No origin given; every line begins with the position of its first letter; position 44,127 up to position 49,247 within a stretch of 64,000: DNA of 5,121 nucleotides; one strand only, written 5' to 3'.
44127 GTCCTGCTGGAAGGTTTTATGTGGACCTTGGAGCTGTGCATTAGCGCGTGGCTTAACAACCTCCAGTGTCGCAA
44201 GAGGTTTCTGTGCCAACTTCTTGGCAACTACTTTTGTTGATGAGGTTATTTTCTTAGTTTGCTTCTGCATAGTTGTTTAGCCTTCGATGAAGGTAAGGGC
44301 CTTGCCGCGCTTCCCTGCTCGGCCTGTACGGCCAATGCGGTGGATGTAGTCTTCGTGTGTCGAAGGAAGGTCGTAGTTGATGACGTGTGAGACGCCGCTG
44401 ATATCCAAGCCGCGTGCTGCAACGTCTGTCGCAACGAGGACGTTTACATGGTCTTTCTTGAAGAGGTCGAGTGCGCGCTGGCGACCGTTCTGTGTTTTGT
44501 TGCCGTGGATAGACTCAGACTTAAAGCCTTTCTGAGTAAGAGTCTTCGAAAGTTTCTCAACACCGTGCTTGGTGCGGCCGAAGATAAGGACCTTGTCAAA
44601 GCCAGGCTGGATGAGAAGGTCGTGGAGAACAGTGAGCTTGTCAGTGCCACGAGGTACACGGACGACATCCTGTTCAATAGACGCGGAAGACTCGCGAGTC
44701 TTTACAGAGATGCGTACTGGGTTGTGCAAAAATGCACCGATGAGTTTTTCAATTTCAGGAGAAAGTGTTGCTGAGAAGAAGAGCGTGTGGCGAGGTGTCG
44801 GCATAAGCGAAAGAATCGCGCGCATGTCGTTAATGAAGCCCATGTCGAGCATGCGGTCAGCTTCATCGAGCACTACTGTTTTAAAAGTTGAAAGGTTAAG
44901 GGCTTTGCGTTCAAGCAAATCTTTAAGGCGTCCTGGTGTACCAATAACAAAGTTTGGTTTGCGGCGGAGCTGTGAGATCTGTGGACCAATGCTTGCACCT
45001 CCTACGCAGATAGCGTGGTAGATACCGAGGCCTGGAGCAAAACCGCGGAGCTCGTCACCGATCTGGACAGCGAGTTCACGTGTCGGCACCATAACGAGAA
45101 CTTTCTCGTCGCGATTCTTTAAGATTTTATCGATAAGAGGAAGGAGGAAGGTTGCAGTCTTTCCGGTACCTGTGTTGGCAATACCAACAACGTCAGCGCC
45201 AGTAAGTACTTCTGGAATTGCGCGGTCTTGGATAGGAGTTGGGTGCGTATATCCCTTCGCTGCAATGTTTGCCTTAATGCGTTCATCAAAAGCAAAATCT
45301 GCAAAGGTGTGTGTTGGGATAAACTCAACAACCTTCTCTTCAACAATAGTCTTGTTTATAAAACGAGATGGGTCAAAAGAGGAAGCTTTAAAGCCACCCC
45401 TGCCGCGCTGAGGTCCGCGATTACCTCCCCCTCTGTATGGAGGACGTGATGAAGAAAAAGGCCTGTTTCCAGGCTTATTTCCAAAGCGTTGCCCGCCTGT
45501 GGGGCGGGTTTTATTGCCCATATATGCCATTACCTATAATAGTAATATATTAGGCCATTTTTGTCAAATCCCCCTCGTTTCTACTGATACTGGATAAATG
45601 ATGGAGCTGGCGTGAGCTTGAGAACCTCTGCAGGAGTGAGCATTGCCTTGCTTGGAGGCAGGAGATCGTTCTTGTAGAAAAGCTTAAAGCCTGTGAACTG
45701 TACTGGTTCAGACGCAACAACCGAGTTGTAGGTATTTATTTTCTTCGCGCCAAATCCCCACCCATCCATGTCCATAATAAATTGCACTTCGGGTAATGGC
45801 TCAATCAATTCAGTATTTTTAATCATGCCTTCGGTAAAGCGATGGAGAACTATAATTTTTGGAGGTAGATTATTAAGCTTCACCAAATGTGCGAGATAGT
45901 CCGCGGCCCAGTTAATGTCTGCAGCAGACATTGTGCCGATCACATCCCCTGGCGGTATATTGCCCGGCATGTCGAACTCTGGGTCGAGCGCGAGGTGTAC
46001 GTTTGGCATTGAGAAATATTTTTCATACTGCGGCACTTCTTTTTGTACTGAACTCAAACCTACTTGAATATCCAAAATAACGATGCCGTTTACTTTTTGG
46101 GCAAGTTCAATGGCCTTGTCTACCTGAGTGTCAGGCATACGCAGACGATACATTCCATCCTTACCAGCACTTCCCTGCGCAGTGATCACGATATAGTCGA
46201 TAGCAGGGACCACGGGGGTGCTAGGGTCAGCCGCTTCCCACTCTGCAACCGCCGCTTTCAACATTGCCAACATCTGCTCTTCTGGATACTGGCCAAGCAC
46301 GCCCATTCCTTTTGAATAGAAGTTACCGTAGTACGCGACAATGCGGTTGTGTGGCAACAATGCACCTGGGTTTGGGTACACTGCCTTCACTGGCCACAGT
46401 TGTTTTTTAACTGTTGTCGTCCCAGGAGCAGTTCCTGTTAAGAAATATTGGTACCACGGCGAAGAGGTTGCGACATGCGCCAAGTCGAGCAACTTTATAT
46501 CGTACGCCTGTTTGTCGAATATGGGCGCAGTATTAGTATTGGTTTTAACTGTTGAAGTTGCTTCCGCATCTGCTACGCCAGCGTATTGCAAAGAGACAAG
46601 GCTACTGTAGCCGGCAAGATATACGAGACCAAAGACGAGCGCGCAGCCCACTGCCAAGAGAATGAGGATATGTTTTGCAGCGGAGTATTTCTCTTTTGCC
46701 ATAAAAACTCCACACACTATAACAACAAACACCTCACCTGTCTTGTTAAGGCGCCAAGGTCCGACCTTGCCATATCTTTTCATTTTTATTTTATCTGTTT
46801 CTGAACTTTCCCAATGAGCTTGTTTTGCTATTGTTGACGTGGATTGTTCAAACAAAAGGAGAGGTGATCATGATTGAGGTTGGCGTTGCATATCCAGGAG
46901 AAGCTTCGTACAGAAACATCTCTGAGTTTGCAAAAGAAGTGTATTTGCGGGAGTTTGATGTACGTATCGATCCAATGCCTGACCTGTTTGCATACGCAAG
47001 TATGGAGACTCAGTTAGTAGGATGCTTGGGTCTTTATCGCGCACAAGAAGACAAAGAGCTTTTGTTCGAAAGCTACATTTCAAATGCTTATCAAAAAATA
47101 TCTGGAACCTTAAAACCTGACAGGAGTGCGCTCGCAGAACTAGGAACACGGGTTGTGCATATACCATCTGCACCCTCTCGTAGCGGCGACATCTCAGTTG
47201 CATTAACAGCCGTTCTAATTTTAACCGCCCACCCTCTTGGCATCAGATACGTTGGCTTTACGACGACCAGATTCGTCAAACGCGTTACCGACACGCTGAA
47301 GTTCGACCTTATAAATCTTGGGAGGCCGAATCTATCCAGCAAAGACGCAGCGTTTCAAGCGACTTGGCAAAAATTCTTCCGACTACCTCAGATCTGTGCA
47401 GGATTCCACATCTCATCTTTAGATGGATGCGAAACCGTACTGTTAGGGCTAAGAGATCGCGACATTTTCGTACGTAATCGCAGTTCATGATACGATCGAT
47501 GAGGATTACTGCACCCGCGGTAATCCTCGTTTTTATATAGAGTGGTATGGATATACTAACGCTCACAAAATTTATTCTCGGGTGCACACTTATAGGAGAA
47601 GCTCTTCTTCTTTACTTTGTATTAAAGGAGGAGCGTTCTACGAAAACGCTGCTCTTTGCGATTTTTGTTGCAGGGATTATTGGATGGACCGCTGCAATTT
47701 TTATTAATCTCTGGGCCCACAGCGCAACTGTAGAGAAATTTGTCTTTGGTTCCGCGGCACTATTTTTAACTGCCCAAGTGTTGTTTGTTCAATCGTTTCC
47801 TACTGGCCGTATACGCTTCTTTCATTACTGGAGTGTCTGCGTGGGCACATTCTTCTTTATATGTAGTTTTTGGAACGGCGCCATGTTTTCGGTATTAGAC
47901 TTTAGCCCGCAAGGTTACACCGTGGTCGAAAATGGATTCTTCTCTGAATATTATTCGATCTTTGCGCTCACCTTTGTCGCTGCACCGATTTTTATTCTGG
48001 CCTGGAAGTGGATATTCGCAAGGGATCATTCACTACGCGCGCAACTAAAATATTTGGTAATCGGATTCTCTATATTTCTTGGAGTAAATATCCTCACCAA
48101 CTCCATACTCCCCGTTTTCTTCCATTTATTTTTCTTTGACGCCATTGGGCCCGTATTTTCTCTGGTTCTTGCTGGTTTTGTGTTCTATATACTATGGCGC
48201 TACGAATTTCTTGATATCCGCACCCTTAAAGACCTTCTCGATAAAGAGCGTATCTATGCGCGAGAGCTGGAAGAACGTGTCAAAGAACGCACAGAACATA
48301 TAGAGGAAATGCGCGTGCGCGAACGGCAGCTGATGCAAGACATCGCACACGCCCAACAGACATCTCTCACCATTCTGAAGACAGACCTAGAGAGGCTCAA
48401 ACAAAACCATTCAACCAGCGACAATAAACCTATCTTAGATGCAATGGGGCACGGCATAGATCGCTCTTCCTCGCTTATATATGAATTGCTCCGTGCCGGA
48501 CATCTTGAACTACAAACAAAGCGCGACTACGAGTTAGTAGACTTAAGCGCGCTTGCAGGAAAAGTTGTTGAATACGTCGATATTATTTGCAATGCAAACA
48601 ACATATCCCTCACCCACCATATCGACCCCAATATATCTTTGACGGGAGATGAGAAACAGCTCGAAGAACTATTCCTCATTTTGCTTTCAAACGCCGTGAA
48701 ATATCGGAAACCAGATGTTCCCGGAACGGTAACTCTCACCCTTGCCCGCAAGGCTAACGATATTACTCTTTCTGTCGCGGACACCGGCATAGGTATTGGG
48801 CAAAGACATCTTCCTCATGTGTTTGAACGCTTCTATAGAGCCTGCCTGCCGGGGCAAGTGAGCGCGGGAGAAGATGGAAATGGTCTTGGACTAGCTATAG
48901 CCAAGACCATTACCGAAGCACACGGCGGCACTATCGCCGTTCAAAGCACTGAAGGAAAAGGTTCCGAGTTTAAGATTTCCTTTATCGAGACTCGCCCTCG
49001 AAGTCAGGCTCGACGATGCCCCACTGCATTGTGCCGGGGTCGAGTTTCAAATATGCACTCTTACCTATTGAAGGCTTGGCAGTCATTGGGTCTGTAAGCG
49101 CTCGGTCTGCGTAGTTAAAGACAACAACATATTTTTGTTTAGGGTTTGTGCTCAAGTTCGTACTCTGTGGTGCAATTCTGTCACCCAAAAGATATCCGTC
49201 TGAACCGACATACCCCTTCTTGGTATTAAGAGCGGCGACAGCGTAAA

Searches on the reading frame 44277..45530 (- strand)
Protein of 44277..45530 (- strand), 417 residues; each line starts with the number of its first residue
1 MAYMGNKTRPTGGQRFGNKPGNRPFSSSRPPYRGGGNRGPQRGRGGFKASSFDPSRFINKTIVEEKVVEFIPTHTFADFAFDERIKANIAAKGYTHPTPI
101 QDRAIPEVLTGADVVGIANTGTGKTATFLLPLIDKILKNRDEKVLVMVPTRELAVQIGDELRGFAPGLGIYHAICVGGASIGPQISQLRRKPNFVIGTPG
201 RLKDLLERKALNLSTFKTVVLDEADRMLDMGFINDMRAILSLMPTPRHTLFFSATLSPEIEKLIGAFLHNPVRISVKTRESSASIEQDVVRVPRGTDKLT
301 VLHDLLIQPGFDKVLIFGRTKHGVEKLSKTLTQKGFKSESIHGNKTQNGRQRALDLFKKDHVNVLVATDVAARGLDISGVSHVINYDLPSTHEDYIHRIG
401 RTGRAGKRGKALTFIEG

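Call 26: search_protein_families(library=pfam, proteins=[window:44277-45530:-], max_evalue=0.001)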
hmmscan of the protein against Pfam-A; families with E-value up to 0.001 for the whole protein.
window:44277-45530:- (417 aa): 3 families
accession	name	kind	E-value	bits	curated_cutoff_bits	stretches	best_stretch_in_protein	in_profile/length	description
PF00270.35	DEAD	-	1.9e-47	161.5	26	1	98-262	1-166/167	DEAD/DEAH box helicase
PF00271.37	Helicase_C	-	1.1e-33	116.2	23.5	1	298-406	2-110/110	Helicase conserved C-terminal domain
PF04851.21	ResIII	-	2.5e-09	37.7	22.5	1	115-256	27-162/164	Type III restriction enzyme, res subunit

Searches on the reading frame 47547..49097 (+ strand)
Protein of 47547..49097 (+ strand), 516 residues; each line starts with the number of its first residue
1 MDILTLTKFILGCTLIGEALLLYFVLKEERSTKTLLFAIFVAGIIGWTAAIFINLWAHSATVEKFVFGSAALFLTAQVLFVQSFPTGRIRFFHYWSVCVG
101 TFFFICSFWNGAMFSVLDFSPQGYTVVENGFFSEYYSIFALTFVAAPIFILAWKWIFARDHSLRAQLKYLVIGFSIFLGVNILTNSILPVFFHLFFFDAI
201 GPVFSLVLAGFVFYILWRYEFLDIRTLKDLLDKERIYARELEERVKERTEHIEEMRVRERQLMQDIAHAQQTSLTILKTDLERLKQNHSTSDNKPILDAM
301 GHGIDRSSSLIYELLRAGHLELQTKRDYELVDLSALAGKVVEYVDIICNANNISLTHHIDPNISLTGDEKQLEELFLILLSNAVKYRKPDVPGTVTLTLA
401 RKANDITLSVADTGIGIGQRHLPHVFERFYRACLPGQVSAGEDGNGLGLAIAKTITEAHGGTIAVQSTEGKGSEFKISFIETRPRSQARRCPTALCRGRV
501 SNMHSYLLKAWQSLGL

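Call 26: search_protein_families(library=pfam, proteins=[window:47547-49097:+], max_evalue=0.001)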
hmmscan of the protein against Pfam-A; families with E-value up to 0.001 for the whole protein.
window:47547-49097:+ (516 aa): 2 families
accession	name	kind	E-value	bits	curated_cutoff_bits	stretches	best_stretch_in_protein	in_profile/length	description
PF02518.31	HATPase_c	-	1.6e-25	90.1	26.4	1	367-479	1-107/111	Histidine kinase-, DNA gyrase B-, and HSP90-like ATPase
PF13581.12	HATPase_c_2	-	8.7e-05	23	27.4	1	380-458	40-111/127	Histidine kinase-like ATPase domain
